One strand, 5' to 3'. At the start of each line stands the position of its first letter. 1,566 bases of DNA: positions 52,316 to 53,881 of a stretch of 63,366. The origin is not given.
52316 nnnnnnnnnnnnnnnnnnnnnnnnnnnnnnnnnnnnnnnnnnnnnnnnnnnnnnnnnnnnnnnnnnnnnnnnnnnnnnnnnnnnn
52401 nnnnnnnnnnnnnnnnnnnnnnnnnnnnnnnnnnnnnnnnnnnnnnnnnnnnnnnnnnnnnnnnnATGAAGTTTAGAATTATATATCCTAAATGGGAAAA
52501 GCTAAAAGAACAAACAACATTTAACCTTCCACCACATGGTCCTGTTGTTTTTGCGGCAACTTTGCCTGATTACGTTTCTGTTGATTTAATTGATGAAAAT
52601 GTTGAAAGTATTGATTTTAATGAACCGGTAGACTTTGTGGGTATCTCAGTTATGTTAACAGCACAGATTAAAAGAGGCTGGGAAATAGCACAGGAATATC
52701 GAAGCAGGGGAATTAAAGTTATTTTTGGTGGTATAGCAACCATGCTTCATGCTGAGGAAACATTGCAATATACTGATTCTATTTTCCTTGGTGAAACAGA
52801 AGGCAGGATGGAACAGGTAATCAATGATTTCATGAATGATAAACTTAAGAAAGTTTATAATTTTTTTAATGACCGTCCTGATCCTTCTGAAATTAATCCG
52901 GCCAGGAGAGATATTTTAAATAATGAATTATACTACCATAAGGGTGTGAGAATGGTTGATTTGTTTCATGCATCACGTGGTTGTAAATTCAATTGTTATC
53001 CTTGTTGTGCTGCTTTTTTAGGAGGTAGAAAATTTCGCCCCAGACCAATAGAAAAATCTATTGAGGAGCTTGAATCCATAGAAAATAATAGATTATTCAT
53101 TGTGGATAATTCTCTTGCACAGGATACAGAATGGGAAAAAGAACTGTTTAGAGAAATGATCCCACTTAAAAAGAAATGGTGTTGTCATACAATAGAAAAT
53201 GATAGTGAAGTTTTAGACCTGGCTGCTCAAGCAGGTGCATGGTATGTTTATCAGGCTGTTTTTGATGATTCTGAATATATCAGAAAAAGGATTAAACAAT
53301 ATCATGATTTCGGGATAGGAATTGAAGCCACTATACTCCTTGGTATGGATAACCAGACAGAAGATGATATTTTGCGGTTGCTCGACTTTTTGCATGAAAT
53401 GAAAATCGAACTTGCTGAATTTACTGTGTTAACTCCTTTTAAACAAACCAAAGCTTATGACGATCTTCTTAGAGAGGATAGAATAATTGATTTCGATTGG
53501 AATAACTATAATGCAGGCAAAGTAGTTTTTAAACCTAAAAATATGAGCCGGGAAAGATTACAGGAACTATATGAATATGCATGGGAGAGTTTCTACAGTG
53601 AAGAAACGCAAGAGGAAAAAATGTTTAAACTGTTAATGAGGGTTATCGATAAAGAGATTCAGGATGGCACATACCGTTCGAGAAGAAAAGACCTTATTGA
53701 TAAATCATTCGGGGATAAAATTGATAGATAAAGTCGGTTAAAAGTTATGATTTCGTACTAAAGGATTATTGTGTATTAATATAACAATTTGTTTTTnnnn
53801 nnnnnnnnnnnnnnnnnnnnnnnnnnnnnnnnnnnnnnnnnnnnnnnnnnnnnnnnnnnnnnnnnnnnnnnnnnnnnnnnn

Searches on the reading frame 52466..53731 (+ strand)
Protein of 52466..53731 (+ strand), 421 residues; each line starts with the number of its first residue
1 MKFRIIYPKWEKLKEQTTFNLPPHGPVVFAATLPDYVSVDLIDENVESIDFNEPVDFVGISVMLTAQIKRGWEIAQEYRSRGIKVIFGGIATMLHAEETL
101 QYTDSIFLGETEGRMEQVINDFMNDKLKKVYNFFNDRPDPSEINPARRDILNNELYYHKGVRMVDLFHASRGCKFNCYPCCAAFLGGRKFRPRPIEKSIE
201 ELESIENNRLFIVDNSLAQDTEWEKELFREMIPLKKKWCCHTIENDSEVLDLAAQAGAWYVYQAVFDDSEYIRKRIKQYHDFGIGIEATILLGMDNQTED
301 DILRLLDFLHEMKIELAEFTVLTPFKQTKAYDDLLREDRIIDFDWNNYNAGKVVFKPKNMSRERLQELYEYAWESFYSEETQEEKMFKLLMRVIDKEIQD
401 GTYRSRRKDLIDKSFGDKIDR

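Call 3: search_protein_families(library=pfam, proteins=[window:52466-53731:+], max_evalue=0.01)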
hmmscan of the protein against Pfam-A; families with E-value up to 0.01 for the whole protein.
window:52466-53731:+ (421 aa): 2 families
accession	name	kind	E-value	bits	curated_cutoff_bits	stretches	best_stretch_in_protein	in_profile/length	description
PF02310.24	B12-binding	-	1.6e-07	31.6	32.1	1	20-118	11-120/121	B12 binding domain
PF04055.27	Radical_SAM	-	0.00049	20.8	29.5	1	170-309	4-136/166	Radical SAM superfamily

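Call 4: search_protein_families(library=ncbifam, proteins=[window:52466-53731:+], max_evalue=0.01)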
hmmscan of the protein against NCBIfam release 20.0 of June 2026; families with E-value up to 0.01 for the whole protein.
window:52466-53731:+ (421 aa): 15 families
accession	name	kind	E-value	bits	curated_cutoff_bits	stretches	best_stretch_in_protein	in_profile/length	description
TIGR04013.1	B12_SAM_MJ_1487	hypoth_equivalog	3.2e-14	52.6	251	1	43-218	32-209/382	TIGR04013 family B12-binding domain/radical SAM domain-containing protein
TIGR04072.2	rSAM_ladder_B12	equivalog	2.6e-13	49.4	360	1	73-241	88-263/443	lipid biosynthesis B12-binding/radical SAM protein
TIGR02026.1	BchE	equivalog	1.4e-10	40.6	481.35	1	154-377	185-428/497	magnesium-protoporphyrin IX monomethyl ester anaerobic oxidative cyclase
TIGR03471.1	HpnJ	equivalog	1.5e-10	40.6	577.6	1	167-380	200-436/472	hopanoid biosynthesis associated radical SAM protein HpnJ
TIGR04367.1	HpnR_B12_rSAM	equivalog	2e-09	36.5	650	1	54-227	61-249/490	hopanoid C-3 methylase HpnR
NF038361.1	rSAM_Sden_1168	equivalog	1.6e-06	27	575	1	157-241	276-362/560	Sden_1168 family B12-binding radical SAM P-methyltransferase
TIGR04479.1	bcpD_PhpK_rSAM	subfamily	1.2e-05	23.9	600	1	128-276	206-360/504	PhpK family radical SAM P-methyltransferase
NF033070.1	rSAM_AprD4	equivalog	1.7e-05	23.9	500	1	145-370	176-425/456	AprD4 family radical SAM diol-dehydratase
NF040542.1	rSAM_RCCLKC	equivalog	3.3e-05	23.2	450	1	35-135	27-132/423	arsinothricin biosynthesis radical SAM protein ArsL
NF040546.1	rSAM_CUAEP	equivalog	4.6e-05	22.3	500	1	37-184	28-191/468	CUAEP/CCAEP-tail radical SAM (seleno)protein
NF045585.1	rSAM_slr0320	equivalog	0.00066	18.3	775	1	67-205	124-276/511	photosystem II high light acclimation radical SAM protein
NF004911.0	PRK06267.1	equivalog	0.0014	17.9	305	1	271-328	154-210/351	hypothetical protein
TIGR04014.1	B12_SAM_MJ_0865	equivalog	0.0074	15.1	360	0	69-207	58-203/434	methyl-coenzyme M reductase glutamine C-methyltransferase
TIGR01125.1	TIGR01125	equivalog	0.0082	15.2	356.95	0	284-332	288-336/432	30S ribosomal protein S12 methylthiotransferase RimO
NF053742.1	LipS1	equivalog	0.0092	15.6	230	0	262-331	124-192/268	LipS1 family lipoyl synthase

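Call 40: search_solved_structures(query=window:52466-53728:+, max_evalue=0.01)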
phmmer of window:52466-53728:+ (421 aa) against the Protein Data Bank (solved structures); distinct sequences matched with E-value up to 0.01: 1.
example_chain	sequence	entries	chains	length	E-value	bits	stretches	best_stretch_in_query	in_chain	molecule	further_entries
6fd2_B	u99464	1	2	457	0.0031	19.5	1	148-355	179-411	Putative apramycin biosynthetic oxidoreductase 4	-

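Call 41: find_homologous_proteins(query=window:52466-53728:+, max_evalue=0.00001)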
Query window:52466-53728:+ (421 aa): 6149 proteins with E <= 0.00001 among 8000 candidates; the best 120 are listed.
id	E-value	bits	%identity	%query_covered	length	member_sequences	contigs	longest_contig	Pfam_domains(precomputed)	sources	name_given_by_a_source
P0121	6.2e-288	972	100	100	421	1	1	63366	PF02310.25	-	-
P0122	6.2e-223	758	75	100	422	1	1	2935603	PF04055.28,PF02310.25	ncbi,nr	ncbi:MAG: radical SAM protein [Bacteroidales bacterium]|nr:MAG: radical SAM protein [Bacteroidales b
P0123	6.3e-223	758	75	100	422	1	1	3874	PF04055.28,PF02310.25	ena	-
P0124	3.4e-222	756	74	100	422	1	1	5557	PF04055.28,PF02310.25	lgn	-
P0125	2.7e-221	753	75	100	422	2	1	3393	PF02310.25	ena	-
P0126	5.0e-221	752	75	100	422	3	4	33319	PF02310.25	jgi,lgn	-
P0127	9.4e-221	751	73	100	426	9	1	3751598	PF04055.28,PF02310.25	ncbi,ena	-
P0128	1.9e-220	750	75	100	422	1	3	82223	PF04055.28,PF02310.25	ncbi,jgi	-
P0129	7.0e-220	748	73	100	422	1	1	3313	PF04055.28,PF02310.25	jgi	jgi:radical SAM superfamily enzyme YgiQ (UPF0313 family)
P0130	1.7e-219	747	75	100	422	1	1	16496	PF04055.28,PF02310.25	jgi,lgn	-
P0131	2.1e-219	747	75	100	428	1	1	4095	PF02310.25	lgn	-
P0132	3.3e-219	746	75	100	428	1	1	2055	PF02310.25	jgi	-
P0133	6.0e-219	745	74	100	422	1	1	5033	PF04055.28,PF02310.25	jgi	jgi:radical SAM superfamily enzyme YgiQ (UPF0313 family)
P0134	9.7e-219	744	74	100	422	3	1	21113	PF04055.28,PF02310.25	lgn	-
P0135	1.5e-218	744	75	100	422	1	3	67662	PF04055.28,PF02310.25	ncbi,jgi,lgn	-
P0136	1.9e-218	743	75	100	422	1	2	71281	PF04055.28,PF02310.25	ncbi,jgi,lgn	-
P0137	3.5e-218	743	74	100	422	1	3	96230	PF04055.28,PF02310.25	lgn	-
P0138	1.2e-217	741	73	100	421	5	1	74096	PF04055.28,PF02310.25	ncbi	-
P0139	3.9e-217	739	74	100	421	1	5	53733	PF04055.28,PF02310.25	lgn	-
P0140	4.9e-217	739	74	100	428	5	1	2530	PF04055.28,PF02310.25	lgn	-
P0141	7.6e-217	738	73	100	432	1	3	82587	PF04055.28,PF02310.25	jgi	-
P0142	1.0e-216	738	73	100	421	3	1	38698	PF04055.28,PF02310.25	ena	-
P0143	1.2e-216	737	72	100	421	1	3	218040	PF04055.28,PF02310.25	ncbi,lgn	-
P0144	1.5e-216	737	72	100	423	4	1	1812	PF04055.28,PF02310.25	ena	-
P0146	2.8e-216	736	73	100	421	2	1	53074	PF04055.28,PF02310.25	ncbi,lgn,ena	-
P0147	2.9e-216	736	72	100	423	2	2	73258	PF04055.28,PF02310.25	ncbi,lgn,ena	-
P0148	4.9e-216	735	73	100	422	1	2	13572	PF04055.28,PF02310.25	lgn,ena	-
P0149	5.6e-216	735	73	100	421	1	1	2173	PF04055.28,PF02310.25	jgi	-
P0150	6.4e-216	735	73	100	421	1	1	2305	PF04055.28,PF02310.25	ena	-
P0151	8.3e-216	735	72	100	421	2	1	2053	PF04055.28,PF02310.25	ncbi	-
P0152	9.2e-216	735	73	100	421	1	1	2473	PF04055.28,PF02310.25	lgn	-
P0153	1.0e-215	734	72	100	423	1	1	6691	PF04055.28,PF02310.25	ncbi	-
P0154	1.2e-215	734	73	100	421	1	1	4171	PF04055.28,PF02310.25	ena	-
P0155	1.6e-215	734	71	100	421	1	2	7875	PF04055.28,PF02310.25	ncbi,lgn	-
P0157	2.4e-215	733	73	100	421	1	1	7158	PF04055.28,PF02310.25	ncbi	-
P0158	3.0e-215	733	73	100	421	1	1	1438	PF04055.28,PF02310.25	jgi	jgi:radical SAM superfamily enzyme YgiQ (UPF0313 family)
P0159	4.0e-215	732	73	100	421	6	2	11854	PF04055.28,PF02310.25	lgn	-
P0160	4.8e-215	732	74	100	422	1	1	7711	PF04055.28,PF02310.25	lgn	-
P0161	1.8e-214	730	73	100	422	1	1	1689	PF04055.28,PF02310.25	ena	-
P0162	2.3e-214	730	73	100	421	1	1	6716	PF04055.28,PF02310.25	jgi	jgi:radical SAM superfamily enzyme YgiQ (UPF0313 family)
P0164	4.6e-214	729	72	100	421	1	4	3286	PF04055.28,PF02310.25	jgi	jgi:radical SAM superfamily enzyme YgiQ (UPF0313 family)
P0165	5.2e-214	729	72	99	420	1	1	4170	PF04055.28,PF02310.25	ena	-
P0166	6.5e-214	728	72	100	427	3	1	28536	PF04055.28,PF02310.25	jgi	-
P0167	2.0e-213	727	71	100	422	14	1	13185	PF04055.28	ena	-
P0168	2.2e-213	727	72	100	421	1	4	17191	PF04055.28,PF02310.25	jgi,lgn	-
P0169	3.5e-213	726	71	100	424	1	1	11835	PF04055.28,PF02310.25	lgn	-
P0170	4.0e-213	726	71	100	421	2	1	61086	PF04055.28,PF02310.25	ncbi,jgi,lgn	-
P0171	7.0e-213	725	72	100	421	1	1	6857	PF04055.28,PF02310.25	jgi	jgi:radical SAM superfamily enzyme YgiQ (UPF0313 family)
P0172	8.0e-213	725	72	100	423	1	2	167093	PF04055.28,PF02310.25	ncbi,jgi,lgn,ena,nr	ncbi:MAG: radical SAM protein [Lentimicrobiaceae bacterium]|nr:radical SAM protein [Lentimicrobiacea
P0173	1.4e-212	724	71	99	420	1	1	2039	PF04055.28,PF02310.25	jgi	jgi:radical SAM superfamily enzyme YgiQ (UPF0313 family)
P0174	3.8e-212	723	72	100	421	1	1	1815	PF04055.28,PF02310.25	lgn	-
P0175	5.0e-212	722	71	99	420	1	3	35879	PF04055.28,PF02310.25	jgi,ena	-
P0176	6.1e-212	722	71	100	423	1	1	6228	PF04055.28,PF02310.25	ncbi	-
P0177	8.2e-212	722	72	100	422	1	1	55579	PF04055.28,PF02310.25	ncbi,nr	ncbi:MAG: radical SAM protein [Bacteroidales bacterium]|nr:radical SAM protein [Bacteroidales bacter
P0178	9.7e-212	721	72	100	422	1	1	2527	PF04055.28,PF02310.25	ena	-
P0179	1.0e-211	721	71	100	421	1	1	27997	PF04055.28,PF02310.25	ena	-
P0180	1.2e-211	721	71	99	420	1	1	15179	PF04055.28,PF02310.25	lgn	-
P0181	1.2e-211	721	71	100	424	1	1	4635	PF04055.28,PF02310.25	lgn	-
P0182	1.4e-211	721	71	99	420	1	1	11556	PF04055.28,PF02310.25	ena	-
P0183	2.1e-211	720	71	100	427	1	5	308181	PF04055.28,PF02310.25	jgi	-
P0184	2.4e-211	720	71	100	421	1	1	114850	PF04055.28,PF02310.25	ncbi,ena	-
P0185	3.3e-211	720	71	100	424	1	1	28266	PF04055.28,PF02310.25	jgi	jgi:radical SAM superfamily enzyme YgiQ (UPF0313 family)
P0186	3.4e-211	719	71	100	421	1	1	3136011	PF04055.28,PF02310.25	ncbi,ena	-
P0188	7.4e-211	718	72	99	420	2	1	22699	PF04055.28,PF02310.25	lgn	-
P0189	8.7e-211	718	75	96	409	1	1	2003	PF04055.28,PF02310.25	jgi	-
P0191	9.2e-211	718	71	100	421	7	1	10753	PF04055.28,PF02310.25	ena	-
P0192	1.2e-210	718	71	100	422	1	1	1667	PF04055.28,PF02310.25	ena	-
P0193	1.2e-210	718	71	100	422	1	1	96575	PF04055.28,PF02310.25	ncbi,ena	-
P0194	1.4e-210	718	71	100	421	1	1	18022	PF04055.28,PF02310.25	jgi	jgi:radical SAM superfamily enzyme YgiQ (UPF0313 family)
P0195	1.9e-210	717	70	100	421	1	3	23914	PF04055.28,PF02310.25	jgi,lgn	-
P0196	2.3e-210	717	71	100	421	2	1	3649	PF04055.28,PF02310.25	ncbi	-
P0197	2.5e-210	717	70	100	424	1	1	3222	PF04055.28,PF02310.25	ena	-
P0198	2.7e-210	717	70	99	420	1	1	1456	PF04055.28,PF02310.25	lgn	-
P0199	3.0e-210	716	72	99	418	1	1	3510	PF04055.28,PF02310.25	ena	-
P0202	8.1e-210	715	71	100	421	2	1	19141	PF04055.28,PF02310.25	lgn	-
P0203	8.5e-210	715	71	100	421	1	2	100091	PF04055.28,PF02310.25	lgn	-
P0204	8.6e-210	715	71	100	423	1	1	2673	PF04055.28,PF02310.25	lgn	-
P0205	9.0e-210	715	71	100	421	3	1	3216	PF04055.28,PF02310.25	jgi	jgi:radical SAM superfamily enzyme YgiQ (UPF0313 family)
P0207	1.2e-209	714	72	100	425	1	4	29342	PF04055.28,PF02310.25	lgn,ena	-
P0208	1.3e-209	714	69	100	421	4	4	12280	PF04055.28,PF02310.25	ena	-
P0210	3.0e-209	713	69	100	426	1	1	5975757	PF04055.28,PF02310.25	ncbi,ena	-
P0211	3.5e-209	713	71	100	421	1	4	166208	PF04055.28,PF02310.25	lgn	-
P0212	4.9e-209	712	70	100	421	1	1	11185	PF04055.28,PF02310.25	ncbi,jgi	-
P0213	5.1e-209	712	71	100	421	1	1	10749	PF04055.28,PF02310.25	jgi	jgi:radical SAM superfamily enzyme YgiQ (UPF0313 family)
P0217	7.9e-209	712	70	100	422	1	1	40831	PF04055.28,PF02310.25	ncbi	ncbi:MAG: radical SAM protein [Bacteroidales bacterium]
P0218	8.0e-209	712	71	100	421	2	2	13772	PF04055.28,PF02310.25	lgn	-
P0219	8.8e-209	712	70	100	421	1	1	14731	PF04055.28,PF02310.25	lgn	-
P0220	1.2e-208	711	71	100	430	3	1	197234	PF04055.28,PF02310.25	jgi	jgi:radical SAM superfamily enzyme YgiQ (UPF0313 family)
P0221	1.2e-208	711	70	100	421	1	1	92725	PF04055.28,PF02310.25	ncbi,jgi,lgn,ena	-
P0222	1.2e-208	711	70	100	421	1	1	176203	PF04055.28,PF02310.25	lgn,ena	-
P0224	1.5e-208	711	70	100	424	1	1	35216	PF04055.28,PF02310.25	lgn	-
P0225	1.5e-208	711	71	100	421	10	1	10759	PF04055.28,PF02310.25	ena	-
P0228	2.2e-208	710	68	100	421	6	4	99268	PF04055.28,PF02310.25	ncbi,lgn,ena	-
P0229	2.5e-208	710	71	100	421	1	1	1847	PF04055.28,PF02310.25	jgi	jgi:radical SAM superfamily enzyme YgiQ (UPF0313 family)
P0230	3.0e-208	710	71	100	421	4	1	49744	PF04055.28,PF02310.25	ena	-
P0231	3.3e-208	710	71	100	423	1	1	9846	PF04055.28,PF02310.25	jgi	-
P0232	3.9e-208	709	71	100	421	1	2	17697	PF04055.28,PF02310.25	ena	-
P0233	4.4e-208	709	70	100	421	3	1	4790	PF04055.28,PF02310.25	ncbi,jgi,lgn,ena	jgi:radical SAM superfamily enzyme YgiQ (UPF0313 family)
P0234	5.6e-208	709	68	100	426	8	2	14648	PF04055.28,PF02310.25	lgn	-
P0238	1.1e-207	708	70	100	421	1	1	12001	PF04055.28,PF02310.25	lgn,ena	-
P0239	1.1e-207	708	70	100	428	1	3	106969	PF04055.28,PF02310.25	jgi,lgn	jgi:radical SAM superfamily enzyme YgiQ (UPF0313 family)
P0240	1.2e-207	708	70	100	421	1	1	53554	PF04055.28,PF02310.25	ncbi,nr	ncbi:radical SAM protein [bacterium]|nr:radical SAM protein [bacterium]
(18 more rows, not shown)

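Call 42: find_encoding_contigs(protein=P0122, flank=10000, max_places=1)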
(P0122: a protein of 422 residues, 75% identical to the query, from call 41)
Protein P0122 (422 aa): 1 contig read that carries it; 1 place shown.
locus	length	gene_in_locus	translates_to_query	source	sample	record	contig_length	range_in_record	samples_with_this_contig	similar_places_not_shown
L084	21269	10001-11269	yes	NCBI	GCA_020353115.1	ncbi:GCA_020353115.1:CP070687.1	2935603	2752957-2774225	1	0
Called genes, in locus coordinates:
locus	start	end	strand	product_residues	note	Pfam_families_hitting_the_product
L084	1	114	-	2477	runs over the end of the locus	PF14349:SprA_N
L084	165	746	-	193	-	PF01330:RuvA_N, PF00633:HHH (faint), PF14520:HHH_5, PF07499:RuvA_C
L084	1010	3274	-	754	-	PF00390:malic, PF03949:Malic_M, PF01515:PTA_PTB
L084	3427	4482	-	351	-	PF04166:PdxA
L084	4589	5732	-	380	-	PF00883:Peptidase_M17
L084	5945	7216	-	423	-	PF00009:GTP_EFTU, PF01926:MMR_HSR1 (faint), PF03144:GTP_EFTU_D2 (weak), PF22594:GTP-eEF1A_C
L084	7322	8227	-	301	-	PF01507:PAPS_reduct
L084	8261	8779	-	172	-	PF01583:APS_kinase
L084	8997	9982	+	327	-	PF00685:Sulfotransfer_1, PF13469:Sulfotransfer_3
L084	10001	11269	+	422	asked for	PF02310:B12-binding (weak), PF04055:Radical_SAM (faint)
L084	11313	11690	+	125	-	-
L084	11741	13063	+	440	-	PF00501:AMP-binding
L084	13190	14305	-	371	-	PF08545:ACP_syn_III (weak)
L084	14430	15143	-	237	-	PF00378:ECH_1, PF16113:ECH_2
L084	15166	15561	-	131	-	-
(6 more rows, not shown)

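Call 43: find_encoding_contigs(protein=P0127, flank=10000, max_places=1)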
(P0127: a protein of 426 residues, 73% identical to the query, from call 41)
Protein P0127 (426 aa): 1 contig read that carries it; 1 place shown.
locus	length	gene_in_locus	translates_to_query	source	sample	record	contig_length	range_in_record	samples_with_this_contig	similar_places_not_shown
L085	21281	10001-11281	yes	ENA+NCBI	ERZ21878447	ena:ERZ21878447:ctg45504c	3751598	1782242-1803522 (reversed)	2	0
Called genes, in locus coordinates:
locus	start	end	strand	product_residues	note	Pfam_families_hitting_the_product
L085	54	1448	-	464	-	PF02784:Orn_Arg_deC_N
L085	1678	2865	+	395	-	PF00535:Glycos_transf_2, PF09835:DUF2062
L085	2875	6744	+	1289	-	PF03176:MMPL, PF01553:Acyltransferase, PF00891:Methyltransf_2 (weak), PF08241:Methyltransf_11, PF08242:Methyltransf_12, PF13489:Methyltransf_23, PF13649:Methyltransf_25, PF13847:Methyltransf_31, +1 more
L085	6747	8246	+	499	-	PF00890:FAD_binding_2, PF01266:DAO (faint), PF01593:Amino_oxidase, PF01946:Thi4 (weak), PF12831:FAD_oxidored (faint), PF13450:NAD_binding_8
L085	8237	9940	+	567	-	PF03417:AAT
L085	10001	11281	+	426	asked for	PF02310:B12-binding (weak), PF04055:Radical_SAM (faint)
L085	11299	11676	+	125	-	-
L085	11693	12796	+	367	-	PF08100:Dimerisation, PF00891:Methyltransf_2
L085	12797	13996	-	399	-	PF01546:Peptidase_M20, PF07687:M20_dimer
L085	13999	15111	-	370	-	PF18962:Por_Secre_tail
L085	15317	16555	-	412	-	PF00994:MoCF_biosynth, PF18146:CinA_KH, PF02464:CinA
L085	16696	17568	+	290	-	PF01048:PNP_UDP_1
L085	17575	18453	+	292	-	PF13369:Transglut_core2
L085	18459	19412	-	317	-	PF01259:SAICAR_synt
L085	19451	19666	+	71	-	-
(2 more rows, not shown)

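Call 46: find_encoding_contigs(protein=P0143, flank=10000, max_places=1)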
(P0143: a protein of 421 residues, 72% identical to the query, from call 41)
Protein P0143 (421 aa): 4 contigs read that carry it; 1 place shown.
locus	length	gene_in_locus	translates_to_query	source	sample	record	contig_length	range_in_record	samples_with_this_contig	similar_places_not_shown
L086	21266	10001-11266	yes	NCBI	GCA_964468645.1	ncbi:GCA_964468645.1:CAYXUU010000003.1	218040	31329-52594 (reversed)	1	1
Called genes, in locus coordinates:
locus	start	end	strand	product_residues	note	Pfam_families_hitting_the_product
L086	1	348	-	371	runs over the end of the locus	PF00109:ketoacyl-synt (faint), PF08545:ACP_syn_III (weak)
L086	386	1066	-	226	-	PF00378:ECH_1, PF16113:ECH_2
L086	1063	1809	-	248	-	PF00378:ECH_1, PF16113:ECH_2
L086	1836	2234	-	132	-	PF20791:Acyl-ACP_TE_C (weak), PF13279:4HBT_2, PF03061:4HBT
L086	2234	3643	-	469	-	PF02310:B12-binding, PF04055:Radical_SAM, PF13282:DUF4070 (weak)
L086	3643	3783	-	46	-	-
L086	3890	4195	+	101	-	PF00550:PP-binding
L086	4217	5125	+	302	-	PF00698:Acyl_transf_1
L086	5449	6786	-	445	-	PF02310:B12-binding, PF04055:Radical_SAM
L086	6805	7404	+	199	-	-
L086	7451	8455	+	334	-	PF14399:BtrH_N, PF16169:DUF4872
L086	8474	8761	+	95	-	PF00550:PP-binding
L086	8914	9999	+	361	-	PF00685:Sulfotransfer_1, PF13469:Sulfotransfer_3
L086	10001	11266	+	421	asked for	PF02310:B12-binding, PF04055:Radical_SAM (weak)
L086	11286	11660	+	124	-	-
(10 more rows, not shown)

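Call 55: predict_structure(alignment_id=A2)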
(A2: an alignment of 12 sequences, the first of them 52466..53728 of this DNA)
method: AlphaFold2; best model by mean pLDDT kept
length: 421 residues; sequences in the alignment: 12
mean_pLDDT: 65.4   pTM: 0.47
mean pLDDT of the five models: 65.4, 64.5, 61.8, 56.0, 48.2
residues with pLDDT >= 90: 64; 70-90: 115; 50-70: 125; < 50: 117
segments of 3 or more residues with pLDDT < 50: 13-21, 158-193, 207-219, 293-295, 321-329, 345-352, 382-397, 399-421
pLDDT, mean of each block of 10 residues (from residue 1): 90 43 67 87 85 95 77 96 90 75 87 86 96 67 60 57 37 31 33 59 54 43 79 68 73 77 60 78 72 58 79 68 45 64 51 58 71 63 46 45 41 37 34
secondary structure, 60 per line:
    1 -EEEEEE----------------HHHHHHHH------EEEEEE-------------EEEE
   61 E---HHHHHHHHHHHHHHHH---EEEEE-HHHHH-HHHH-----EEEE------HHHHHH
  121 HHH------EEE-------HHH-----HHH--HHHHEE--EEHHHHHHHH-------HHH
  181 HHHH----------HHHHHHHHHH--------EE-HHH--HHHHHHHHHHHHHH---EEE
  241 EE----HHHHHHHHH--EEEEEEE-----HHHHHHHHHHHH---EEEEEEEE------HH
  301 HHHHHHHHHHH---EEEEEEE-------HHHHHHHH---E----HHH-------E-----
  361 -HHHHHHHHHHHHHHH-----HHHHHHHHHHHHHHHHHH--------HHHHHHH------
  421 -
elements in order: E2-7 H24-31 E38-43 E57-61 H65-80 E84-88 H90-94 H96-99 E105-108 H115-123 E130-132 H153-156 H163-170 H178-184 H195-204 H221-234 E238-242 H247-255 E258-264 H270-281 E285-292 H299-311 E315-321 H329-336 H362-376 H382-399 H408-414

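Call 58: fold_search(model_id=the predicted structure, library=pdb)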
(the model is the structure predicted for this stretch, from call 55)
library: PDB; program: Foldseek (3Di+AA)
matches with E <= 10: 1130; with E <= 0.001: 11
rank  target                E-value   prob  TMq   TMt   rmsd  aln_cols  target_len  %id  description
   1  6fd2_B                3.4e-11  1.00  0.37  0.34  14.4       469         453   16  Radical SAM 1,2-diol dehydratase AprD4 in complex with its substrate paromamine (released 2018-01-17)
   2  6fd2_A                2.3e-10  1.00  0.35  0.33  15.1       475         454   17  Radical SAM 1,2-diol dehydratase AprD4 in complex with its substrate paromamine (released 2018-01-17)
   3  6wte_A                5.1e-09  1.00  0.33  0.26  16.7       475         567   15  Structure of radical S-adenosylmethionine methyltransferase, TsrM, from Kitasatospora setae with cobalamin and [4Fe-4S (released 2020-12-23)
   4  9ccb                  1.0e-08  1.00  0.32  0.32  13.9       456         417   16  X-ray crystal structure of methyl-coenzyme M reductase glutamine methylase (MgmA) from Methanothermobacter marburgensis  (released 2025-01-01)
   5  6wtf_A                1.1e-08  1.00  0.32  0.26  16.3       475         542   15  Structure of radical S-adenosylmethionine methyltransferase, TsrM, from Kitasatospora setae with tryptophan substrate  (released 2020-12-23)
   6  6wtf_B                1.5e-08  1.00  0.32  0.26  16.0       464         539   15  Structure of radical S-adenosylmethionine methyltransferase, TsrM, from Kitasatospora setae with tryptophan substrate  (released 2020-12-23)
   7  6wte_B                1.5e-08  1.00  0.32  0.27  16.8       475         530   14  Structure of radical S-adenosylmethionine methyltransferase, TsrM, from Kitasatospora setae with cobalamin and [4Fe-4S (released 2020-12-23)
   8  9n1d                  2.0e-05  1.00  0.31  0.23  16.1       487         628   13  Crystal structure of CysS from Corallococcus sp. CA054B with 5'-deoxyadenosine and methionine bound (released 2026-01-28)
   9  7mjz                  2.3e-05  1.00  0.29  0.28  14.1       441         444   14  The structure of MiaB with pentasulfide bridge (released 2021-09-15)
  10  9a6d_A                6.9e-05  1.00  0.27  0.26  14.8       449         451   11  Integrative model of MTAB-YVFG by crosslinking MS and deep learning (released 2024-09-18)
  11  9ou5_B                4.5e-04  0.85  0.19  0.24  15.5       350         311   10  Crystal Structure of Salmonella FraB Deglycase, Crystal Form 3 (released 2025-08-06)
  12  9otl_D                1.5e-03  0.87  0.19  0.25  15.2       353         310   11  Crystal Structure of Salmonella FraB Deglycase, Crystal Form 1 (released 2025-08-06)
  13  9otl_B                1.9e-03  0.84  0.20  0.25  15.6       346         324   11  Crystal Structure of Salmonella FraB Deglycase, Crystal Form 1 (released 2025-08-06)
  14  2aml_B                2.0e-03  0.60  0.19  0.22  20.6       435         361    8  Crystal structure of Lmo0035 protein (46906266) from LISTERIA MONOCYTOGENES 4b F2365 at 1.50 A resolution (released 2005-10-18)
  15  4jc0_B                2.8e-03  0.95  0.29  0.29  15.7       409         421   14  Crystal structure of Thermotoga maritima holo RimO in complex with pentasulfide, Northeast Structural Genomics Consort (released 2013-04-10)
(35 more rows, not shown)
